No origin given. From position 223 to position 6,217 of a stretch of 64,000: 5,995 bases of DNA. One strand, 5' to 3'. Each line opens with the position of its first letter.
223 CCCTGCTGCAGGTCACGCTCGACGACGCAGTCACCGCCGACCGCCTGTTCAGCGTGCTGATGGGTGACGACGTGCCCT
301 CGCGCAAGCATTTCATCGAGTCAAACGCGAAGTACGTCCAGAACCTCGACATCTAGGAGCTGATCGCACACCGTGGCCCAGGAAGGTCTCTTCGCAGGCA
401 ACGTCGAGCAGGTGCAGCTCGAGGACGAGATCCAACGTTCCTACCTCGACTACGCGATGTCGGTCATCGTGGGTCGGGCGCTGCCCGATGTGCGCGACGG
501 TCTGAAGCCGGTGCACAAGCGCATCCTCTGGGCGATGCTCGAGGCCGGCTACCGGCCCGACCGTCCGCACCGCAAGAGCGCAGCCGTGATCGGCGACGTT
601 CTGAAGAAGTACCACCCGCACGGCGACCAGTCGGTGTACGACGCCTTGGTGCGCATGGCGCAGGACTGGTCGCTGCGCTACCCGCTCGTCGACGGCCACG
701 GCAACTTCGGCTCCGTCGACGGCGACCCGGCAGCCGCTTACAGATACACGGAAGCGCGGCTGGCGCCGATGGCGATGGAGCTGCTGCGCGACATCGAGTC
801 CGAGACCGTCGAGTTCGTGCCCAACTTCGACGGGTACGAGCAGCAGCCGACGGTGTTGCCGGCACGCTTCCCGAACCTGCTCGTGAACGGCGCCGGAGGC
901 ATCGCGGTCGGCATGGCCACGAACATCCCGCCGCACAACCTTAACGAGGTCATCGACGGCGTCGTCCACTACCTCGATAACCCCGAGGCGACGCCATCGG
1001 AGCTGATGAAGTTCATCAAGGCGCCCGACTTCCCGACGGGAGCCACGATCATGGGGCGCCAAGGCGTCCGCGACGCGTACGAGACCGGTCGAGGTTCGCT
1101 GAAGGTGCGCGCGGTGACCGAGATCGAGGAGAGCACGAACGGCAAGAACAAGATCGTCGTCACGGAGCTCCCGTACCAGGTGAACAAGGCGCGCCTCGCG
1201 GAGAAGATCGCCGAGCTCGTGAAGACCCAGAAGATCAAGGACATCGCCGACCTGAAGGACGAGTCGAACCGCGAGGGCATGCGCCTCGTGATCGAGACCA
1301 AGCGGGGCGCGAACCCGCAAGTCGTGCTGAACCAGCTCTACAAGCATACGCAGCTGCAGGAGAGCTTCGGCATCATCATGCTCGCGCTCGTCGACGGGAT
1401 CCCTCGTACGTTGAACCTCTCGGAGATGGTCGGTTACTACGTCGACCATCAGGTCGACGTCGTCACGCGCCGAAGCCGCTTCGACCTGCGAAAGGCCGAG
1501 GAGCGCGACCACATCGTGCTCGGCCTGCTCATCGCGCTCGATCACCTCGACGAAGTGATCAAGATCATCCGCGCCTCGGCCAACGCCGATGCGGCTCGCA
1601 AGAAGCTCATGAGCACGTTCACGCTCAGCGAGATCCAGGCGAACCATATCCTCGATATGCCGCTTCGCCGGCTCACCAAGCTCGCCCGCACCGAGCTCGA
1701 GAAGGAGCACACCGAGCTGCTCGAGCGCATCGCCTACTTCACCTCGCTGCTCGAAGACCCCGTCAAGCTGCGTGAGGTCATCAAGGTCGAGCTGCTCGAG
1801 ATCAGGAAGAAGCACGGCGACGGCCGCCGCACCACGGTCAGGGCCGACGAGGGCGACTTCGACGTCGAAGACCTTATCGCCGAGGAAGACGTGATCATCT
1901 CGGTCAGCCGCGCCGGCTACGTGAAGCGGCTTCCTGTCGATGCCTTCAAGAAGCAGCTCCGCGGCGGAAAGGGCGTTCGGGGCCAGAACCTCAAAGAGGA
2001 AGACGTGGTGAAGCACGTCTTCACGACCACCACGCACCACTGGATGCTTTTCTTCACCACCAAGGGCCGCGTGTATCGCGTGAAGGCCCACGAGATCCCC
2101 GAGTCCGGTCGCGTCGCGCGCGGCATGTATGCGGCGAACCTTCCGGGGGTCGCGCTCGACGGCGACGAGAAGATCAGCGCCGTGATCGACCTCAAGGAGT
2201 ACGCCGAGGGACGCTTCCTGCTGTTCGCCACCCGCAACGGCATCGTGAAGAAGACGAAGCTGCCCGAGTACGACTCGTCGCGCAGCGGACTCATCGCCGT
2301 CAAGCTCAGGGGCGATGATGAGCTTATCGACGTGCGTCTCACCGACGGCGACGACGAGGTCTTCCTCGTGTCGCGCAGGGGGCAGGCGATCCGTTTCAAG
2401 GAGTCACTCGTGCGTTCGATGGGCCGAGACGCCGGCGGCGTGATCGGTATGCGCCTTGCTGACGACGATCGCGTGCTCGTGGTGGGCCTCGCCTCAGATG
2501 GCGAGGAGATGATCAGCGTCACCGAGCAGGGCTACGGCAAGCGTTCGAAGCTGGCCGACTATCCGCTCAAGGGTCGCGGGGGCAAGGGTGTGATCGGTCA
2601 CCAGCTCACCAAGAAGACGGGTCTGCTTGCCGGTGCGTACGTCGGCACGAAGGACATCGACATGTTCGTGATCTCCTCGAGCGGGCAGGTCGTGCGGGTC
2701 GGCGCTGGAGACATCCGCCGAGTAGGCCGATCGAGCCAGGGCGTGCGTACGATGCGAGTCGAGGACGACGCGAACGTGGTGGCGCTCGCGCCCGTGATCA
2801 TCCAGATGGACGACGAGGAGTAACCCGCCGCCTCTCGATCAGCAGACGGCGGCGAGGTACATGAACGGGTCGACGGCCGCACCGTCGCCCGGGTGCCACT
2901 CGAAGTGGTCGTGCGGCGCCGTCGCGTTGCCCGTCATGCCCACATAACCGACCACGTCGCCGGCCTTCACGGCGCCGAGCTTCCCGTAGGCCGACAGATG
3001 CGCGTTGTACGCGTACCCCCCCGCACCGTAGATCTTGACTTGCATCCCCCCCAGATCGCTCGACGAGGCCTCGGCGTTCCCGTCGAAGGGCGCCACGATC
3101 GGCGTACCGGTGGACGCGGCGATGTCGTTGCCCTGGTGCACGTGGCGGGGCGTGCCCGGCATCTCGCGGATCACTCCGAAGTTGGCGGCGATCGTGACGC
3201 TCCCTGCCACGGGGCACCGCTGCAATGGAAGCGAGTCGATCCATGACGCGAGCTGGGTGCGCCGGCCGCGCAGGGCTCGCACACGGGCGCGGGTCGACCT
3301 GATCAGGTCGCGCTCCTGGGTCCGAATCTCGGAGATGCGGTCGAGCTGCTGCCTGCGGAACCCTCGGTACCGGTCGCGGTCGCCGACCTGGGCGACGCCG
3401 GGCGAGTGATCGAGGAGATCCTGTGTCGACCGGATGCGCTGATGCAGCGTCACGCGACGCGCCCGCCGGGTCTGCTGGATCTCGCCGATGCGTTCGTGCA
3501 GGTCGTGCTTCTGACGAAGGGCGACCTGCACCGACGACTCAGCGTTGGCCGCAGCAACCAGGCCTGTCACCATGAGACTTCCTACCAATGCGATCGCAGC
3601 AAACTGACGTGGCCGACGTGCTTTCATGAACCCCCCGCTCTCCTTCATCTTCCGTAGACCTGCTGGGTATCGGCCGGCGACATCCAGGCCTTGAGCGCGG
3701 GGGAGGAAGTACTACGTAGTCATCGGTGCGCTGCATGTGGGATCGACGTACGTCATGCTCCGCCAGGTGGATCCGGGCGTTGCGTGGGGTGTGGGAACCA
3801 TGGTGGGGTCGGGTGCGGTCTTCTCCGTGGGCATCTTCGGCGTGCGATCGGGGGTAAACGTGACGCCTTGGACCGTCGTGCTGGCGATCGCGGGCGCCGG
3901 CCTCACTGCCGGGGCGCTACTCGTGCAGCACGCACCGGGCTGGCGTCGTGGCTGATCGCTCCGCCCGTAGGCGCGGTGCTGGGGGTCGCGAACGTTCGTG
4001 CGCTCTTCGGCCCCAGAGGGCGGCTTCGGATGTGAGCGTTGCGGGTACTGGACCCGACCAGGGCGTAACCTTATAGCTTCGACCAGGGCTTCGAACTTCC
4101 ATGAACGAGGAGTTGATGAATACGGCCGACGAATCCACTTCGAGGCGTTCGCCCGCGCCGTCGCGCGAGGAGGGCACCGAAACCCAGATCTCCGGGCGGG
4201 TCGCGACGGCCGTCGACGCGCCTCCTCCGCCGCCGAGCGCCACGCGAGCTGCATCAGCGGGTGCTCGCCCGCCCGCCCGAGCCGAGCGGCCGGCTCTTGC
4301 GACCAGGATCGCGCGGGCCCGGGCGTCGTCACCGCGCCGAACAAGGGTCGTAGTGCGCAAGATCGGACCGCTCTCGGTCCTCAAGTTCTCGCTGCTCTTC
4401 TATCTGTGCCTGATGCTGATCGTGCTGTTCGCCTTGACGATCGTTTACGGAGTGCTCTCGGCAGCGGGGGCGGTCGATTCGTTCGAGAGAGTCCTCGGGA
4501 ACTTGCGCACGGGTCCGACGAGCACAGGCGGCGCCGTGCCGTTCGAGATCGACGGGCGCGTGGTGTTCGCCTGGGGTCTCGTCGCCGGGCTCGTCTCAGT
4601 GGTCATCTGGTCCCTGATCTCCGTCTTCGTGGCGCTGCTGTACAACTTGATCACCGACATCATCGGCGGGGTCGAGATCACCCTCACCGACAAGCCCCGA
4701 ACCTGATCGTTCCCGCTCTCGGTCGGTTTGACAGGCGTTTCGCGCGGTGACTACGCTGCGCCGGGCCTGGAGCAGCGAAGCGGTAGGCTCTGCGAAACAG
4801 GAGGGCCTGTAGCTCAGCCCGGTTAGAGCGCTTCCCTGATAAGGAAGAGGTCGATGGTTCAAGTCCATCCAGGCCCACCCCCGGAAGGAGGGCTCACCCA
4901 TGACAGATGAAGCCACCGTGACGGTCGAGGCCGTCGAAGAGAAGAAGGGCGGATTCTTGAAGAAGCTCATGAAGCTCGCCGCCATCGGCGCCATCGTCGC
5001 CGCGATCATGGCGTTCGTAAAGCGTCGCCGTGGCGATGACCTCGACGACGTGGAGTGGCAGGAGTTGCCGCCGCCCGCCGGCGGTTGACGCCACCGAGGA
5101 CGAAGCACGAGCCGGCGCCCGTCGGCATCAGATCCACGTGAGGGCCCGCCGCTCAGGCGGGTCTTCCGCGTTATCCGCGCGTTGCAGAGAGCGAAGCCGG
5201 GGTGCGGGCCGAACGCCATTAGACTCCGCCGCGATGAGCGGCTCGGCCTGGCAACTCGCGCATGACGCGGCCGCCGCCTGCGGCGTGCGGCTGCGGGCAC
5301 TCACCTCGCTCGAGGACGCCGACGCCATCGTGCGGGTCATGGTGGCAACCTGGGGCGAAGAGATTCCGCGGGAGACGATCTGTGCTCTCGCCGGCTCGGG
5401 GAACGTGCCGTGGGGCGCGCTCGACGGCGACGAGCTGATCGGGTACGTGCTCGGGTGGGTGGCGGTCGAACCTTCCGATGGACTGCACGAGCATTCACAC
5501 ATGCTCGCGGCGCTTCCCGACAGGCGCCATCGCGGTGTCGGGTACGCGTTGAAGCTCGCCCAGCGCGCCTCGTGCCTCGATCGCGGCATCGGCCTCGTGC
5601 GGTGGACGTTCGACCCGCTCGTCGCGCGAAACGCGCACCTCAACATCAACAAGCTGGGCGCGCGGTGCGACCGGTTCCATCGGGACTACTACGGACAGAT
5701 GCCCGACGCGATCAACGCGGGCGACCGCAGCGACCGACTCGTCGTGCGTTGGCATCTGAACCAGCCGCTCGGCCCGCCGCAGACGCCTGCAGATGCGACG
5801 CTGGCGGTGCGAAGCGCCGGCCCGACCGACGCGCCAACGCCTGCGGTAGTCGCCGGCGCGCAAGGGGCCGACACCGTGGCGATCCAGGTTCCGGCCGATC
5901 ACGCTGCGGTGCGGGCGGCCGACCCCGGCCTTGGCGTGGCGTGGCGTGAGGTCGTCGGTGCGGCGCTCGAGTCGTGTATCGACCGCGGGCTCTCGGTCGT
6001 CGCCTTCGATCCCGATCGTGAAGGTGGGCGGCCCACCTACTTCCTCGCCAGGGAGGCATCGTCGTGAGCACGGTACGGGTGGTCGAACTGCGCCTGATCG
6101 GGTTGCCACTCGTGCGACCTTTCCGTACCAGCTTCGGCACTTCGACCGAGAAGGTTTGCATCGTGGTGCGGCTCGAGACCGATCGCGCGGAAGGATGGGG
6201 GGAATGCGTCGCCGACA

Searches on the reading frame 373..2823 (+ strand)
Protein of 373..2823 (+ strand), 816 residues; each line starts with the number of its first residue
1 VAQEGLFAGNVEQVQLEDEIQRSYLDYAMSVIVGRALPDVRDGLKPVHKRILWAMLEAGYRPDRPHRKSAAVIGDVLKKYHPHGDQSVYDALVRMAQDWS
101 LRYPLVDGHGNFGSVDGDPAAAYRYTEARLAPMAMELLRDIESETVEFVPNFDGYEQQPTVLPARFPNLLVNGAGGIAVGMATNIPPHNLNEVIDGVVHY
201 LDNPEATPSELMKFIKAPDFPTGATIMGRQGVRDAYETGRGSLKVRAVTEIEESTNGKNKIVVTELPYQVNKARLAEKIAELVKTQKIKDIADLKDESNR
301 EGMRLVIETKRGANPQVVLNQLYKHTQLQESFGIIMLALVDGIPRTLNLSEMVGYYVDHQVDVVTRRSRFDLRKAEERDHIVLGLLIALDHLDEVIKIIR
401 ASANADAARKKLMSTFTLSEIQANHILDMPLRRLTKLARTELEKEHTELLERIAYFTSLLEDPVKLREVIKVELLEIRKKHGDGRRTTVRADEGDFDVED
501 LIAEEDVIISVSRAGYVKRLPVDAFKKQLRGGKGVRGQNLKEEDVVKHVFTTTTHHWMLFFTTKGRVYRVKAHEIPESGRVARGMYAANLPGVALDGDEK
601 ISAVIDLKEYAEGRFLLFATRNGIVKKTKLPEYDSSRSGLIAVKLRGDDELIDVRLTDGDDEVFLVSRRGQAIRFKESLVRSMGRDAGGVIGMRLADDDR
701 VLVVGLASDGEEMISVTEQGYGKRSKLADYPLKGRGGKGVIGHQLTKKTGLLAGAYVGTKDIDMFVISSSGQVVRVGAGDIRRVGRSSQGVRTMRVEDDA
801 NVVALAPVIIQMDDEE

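Call 51: find_homologous_proteins(query=window:373-2823:+, max_evalue=1e-100)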
Query window:373-2823:+ (816 aa): 7999 proteins with E <= 1e-100 among 8000 candidates; the best 120 are listed.
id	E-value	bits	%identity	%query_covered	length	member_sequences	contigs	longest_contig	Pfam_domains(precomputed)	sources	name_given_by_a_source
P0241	0.0e+0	1802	100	100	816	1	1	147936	PF00521.27,PF03989.19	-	-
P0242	0.0e+0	1750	97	100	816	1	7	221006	PF00521.27,PF03989.19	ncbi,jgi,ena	jgi:DNA gyrase subunit A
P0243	0.0e+0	1749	96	100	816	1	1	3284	PF00521.27,PF03989.19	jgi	jgi:DNA gyrase subunit A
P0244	0.0e+0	1749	96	100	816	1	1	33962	PF00521.27,PF03989.19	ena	-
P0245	0.0e+0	1745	96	100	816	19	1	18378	PF00521.27,PF03989.19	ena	-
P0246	0.0e+0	1737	96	100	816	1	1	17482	PF00521.27,PF03989.19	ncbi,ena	ncbi:MAG TPA: DNA gyrase subunit A [Actinomycetota bacterium]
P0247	0.0e+0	1735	96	100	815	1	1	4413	PF00521.27,PF03989.19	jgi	jgi:DNA gyrase subunit A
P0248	0.0e+0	1734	96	100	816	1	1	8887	PF00521.27,PF03989.19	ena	-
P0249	0.0e+0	1732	95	100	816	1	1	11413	PF00521.27,PF03989.19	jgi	jgi:DNA gyrase subunit A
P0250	0.0e+0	1730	95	100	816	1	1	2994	PF00521.27,PF03989.19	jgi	jgi:DNA gyrase subunit A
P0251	0.0e+0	1729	95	100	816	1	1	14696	PF00521.27,PF03989.19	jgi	jgi:DNA gyrase subunit A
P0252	0.0e+0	1728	95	100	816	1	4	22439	PF00521.27,PF03989.19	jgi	jgi:DNA gyrase subunit A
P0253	0.0e+0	1725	95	100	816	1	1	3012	PF00521.27,PF03989.19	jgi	jgi:DNA gyrase subunit A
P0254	0.0e+0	1724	95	100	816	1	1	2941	PF00521.27,PF03989.19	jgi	jgi:DNA gyrase subunit A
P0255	0.0e+0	1722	95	100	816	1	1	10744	PF00521.27,PF03989.19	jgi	jgi:DNA gyrase subunit A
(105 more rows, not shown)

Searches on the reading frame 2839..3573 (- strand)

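Call 16: search_protein_families(library=pfam, proteins=[window:2839-3573:-], max_evalue=0.01)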
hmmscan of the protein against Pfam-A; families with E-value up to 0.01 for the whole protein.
window:2839-3573:- (244 aa): 1 family
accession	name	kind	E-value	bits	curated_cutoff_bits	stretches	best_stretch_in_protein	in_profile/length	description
PF01551.29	Peptidase_M23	-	2e-15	57.2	28.7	1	145-236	2-96/96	Peptidase family M23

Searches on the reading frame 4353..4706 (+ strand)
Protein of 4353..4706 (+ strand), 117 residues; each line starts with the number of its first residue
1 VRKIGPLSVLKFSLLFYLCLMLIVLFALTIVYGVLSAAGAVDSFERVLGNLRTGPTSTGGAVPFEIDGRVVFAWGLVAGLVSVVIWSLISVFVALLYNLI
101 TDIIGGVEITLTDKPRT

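Call 16: search_protein_families(library=pfam, proteins=[window:4353-4706:+], max_evalue=0.01)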
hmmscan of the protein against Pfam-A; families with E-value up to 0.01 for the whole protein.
window:4353-4706:+ (117 aa): 1 family
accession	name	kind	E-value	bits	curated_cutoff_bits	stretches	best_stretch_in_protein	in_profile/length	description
PF12089.13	DUF3566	-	1.8e-20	73.9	22.2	1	2-113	9-118/118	Transmembrane domain of unknown function (DUF3566)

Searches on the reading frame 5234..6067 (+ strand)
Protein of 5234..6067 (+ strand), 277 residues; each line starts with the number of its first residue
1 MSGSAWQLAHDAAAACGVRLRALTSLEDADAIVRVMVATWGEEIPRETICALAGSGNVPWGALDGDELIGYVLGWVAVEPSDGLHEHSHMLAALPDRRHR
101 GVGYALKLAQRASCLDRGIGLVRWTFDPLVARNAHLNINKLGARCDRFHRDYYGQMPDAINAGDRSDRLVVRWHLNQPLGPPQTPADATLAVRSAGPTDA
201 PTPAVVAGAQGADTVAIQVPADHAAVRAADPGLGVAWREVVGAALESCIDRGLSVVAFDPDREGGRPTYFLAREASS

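Call 16: search_protein_families(library=pfam, proteins=[window:5234-6067:+], max_evalue=0.01)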
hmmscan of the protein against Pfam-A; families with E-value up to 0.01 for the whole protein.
window:5234-6067:+ (277 aa): 2 families
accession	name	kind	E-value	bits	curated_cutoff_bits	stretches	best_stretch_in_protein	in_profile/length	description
PF00583.31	Acetyltransf_1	-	0.00044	21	20.7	1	40-119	16-93/116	Acetyltransferase (GNAT) family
PF13508.13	Acetyltransf_7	-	0.0055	17.5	27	0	60-108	6-51/84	Acetyltransferase (GNAT) domain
